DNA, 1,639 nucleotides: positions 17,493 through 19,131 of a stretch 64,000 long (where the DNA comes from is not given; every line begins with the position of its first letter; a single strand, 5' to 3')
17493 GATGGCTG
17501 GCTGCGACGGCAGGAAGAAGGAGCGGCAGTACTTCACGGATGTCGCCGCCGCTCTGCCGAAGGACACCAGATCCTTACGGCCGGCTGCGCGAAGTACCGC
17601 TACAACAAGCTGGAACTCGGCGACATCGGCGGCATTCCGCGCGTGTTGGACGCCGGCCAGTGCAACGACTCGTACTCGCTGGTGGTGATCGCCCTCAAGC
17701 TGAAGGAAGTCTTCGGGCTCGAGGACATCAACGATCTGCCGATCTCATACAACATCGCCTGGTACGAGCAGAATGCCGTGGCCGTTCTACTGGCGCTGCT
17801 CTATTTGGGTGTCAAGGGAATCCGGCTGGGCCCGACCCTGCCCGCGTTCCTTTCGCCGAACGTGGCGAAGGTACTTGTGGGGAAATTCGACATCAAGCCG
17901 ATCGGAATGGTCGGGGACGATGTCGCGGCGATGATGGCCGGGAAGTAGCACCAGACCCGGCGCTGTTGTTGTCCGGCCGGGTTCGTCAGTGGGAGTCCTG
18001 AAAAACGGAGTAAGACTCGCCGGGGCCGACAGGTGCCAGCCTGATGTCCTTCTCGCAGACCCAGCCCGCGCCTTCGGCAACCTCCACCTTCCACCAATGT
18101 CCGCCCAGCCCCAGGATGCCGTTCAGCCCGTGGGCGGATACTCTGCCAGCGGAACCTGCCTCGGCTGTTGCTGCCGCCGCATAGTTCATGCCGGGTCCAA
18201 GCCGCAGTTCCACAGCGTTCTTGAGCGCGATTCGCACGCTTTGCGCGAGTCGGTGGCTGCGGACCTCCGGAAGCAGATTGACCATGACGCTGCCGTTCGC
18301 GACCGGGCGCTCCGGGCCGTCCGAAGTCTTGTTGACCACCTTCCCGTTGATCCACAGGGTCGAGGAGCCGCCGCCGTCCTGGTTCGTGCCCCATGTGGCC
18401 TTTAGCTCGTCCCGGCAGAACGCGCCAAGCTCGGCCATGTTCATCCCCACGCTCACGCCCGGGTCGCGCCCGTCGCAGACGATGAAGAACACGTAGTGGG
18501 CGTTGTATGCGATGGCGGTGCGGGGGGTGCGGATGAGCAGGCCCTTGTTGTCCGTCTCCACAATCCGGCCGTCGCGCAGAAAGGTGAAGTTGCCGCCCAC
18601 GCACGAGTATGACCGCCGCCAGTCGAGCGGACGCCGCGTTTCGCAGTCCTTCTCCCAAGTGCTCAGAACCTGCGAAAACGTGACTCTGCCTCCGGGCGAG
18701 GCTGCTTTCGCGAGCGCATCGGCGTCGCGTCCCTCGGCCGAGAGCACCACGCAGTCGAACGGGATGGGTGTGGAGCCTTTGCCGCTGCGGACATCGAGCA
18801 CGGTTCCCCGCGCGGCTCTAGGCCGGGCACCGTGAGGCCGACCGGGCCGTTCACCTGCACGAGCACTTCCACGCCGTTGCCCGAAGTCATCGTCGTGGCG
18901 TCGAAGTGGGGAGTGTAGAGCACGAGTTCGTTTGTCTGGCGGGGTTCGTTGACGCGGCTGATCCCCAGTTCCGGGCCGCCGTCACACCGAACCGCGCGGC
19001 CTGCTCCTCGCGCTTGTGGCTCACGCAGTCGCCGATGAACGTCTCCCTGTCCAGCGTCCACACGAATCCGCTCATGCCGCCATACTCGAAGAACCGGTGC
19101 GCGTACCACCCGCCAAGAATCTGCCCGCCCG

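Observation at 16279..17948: hcp carries two independent lesions next to an intact flavodiiron NO/O2 reductase gene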

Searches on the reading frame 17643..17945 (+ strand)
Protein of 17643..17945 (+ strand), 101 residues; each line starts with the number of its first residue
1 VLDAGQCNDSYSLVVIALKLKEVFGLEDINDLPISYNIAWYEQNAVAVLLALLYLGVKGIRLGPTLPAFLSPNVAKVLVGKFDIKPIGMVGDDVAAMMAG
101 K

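Call 36: find_encoding_contigs(protein=window:17643-17945:+, flank=3000, max_places=10)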
Protein window:17643-17945:+ (101 aa): 9 contigs read that carry it; 8 places shown.
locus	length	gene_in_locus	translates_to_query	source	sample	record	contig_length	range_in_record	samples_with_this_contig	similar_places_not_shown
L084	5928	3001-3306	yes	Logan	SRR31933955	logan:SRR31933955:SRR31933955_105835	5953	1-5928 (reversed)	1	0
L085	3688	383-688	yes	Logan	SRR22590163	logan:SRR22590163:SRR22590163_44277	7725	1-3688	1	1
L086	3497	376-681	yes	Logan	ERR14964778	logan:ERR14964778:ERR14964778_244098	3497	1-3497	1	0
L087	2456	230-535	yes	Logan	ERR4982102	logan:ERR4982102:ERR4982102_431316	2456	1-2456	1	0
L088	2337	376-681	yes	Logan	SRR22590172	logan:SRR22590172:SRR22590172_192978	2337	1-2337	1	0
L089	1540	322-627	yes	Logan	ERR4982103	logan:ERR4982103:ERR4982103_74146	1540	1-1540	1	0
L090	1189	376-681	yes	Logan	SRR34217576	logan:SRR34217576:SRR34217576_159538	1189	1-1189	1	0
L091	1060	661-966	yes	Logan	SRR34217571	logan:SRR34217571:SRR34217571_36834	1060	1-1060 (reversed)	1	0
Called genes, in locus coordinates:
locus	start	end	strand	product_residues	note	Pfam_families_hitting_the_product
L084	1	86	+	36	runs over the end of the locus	?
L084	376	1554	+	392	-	PF00753:Lactamase_B, PF19583:ODP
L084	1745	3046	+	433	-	PF03063:Prismane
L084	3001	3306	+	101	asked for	PF03063:Prismane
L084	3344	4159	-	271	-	PF09992:NAGPA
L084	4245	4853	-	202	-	-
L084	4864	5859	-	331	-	PF02424:ApbE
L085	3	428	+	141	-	?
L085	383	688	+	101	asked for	PF03063:Prismane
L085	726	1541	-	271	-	PF09992:NAGPA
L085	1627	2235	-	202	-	-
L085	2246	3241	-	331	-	PF02424:ApbE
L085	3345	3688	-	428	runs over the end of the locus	PF10518:TAT_signal (weak), PF01408:GFO_IDH_MocA, PF02894:GFO_IDH_MocA_C (faint), PF19051:GFO_IDH_MocA_C2, PF22725:GFO_IDH_MocA_C3 (weak)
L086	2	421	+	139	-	?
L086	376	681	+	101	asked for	PF03063:Prismane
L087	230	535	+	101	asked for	PF03063:Prismane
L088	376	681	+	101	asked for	PF03063:Prismane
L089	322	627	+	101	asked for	PF03063:Prismane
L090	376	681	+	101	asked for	PF03063:Prismane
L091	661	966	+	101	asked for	PF03063:Prismane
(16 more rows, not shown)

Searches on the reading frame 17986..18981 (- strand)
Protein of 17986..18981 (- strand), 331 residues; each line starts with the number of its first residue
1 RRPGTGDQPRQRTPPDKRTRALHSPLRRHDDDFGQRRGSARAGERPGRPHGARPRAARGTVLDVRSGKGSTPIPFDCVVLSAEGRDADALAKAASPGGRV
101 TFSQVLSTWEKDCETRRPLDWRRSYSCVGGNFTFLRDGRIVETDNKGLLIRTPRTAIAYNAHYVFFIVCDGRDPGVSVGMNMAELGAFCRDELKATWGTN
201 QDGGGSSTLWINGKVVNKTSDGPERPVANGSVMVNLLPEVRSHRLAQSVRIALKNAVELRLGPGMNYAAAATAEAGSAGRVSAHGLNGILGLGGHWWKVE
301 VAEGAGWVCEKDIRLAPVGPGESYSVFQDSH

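Call 32: search_protein_families(library=pfam, proteins=[window:17986-18981:-], max_evalue=0.01)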
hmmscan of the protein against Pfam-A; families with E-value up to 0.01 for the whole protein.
window:17986-18981:- (331 aa): 1 family
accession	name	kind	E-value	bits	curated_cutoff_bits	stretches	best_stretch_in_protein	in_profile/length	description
PF09992.14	NAGPA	-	8.7e-22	78.6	25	1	95-231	45-166/169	Phosphodiester glycosidase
